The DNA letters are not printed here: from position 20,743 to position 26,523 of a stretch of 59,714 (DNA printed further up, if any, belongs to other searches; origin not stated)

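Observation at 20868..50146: Conserved 10-nt box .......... placed just upstream of late transcription units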

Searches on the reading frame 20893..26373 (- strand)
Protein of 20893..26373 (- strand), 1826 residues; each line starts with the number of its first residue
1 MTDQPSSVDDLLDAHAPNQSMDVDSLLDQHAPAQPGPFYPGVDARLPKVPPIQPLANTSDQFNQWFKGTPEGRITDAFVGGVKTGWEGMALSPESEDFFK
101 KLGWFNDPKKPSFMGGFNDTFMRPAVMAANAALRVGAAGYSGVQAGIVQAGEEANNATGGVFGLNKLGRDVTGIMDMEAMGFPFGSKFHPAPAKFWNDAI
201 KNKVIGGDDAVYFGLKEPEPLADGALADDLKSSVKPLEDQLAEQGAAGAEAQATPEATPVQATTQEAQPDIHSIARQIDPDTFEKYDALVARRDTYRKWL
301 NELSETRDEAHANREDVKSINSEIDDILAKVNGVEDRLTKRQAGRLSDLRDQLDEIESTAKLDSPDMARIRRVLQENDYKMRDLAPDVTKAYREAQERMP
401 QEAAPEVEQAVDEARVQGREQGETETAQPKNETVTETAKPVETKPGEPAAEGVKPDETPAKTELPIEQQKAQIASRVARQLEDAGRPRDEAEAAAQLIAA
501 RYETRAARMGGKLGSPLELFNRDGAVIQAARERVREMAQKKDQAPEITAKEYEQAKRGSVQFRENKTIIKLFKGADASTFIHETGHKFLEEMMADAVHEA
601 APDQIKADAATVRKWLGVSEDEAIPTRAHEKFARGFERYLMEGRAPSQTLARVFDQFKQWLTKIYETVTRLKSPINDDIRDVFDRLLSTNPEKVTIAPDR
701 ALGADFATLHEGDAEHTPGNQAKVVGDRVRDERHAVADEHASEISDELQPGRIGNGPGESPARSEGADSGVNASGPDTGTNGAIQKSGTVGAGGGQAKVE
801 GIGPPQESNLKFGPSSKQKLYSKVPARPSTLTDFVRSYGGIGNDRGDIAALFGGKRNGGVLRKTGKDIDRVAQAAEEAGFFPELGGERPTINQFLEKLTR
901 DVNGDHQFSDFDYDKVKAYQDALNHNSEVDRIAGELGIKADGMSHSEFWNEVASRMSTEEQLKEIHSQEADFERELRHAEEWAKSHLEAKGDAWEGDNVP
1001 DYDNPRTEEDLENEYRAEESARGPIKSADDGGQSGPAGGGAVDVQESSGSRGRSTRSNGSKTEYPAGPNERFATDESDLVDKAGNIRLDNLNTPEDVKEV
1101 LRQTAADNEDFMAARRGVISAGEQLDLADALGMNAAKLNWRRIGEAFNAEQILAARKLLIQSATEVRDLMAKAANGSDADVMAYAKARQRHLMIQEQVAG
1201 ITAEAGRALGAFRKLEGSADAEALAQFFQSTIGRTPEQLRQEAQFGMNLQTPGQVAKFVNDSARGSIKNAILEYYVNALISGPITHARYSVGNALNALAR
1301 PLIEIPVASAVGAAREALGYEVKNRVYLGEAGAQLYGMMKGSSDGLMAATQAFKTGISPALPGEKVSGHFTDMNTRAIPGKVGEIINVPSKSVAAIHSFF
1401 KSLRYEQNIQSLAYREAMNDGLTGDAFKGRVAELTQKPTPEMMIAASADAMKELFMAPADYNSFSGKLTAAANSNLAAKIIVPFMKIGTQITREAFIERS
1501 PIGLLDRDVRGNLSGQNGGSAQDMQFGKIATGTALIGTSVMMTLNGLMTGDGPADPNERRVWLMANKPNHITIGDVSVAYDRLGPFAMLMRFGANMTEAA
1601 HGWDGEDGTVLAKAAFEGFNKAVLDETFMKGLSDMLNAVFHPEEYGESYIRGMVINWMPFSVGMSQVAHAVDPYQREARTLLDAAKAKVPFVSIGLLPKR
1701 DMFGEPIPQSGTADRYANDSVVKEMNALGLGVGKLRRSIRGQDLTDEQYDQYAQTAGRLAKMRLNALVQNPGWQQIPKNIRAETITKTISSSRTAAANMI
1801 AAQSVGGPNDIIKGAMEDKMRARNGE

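Call 104: search_protein_families(library=pfam, proteins=[window:20893-26373:-], max_evalue=0.001)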
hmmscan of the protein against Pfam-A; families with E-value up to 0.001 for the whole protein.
window:20893-26373:- (1826 aa): 0 families
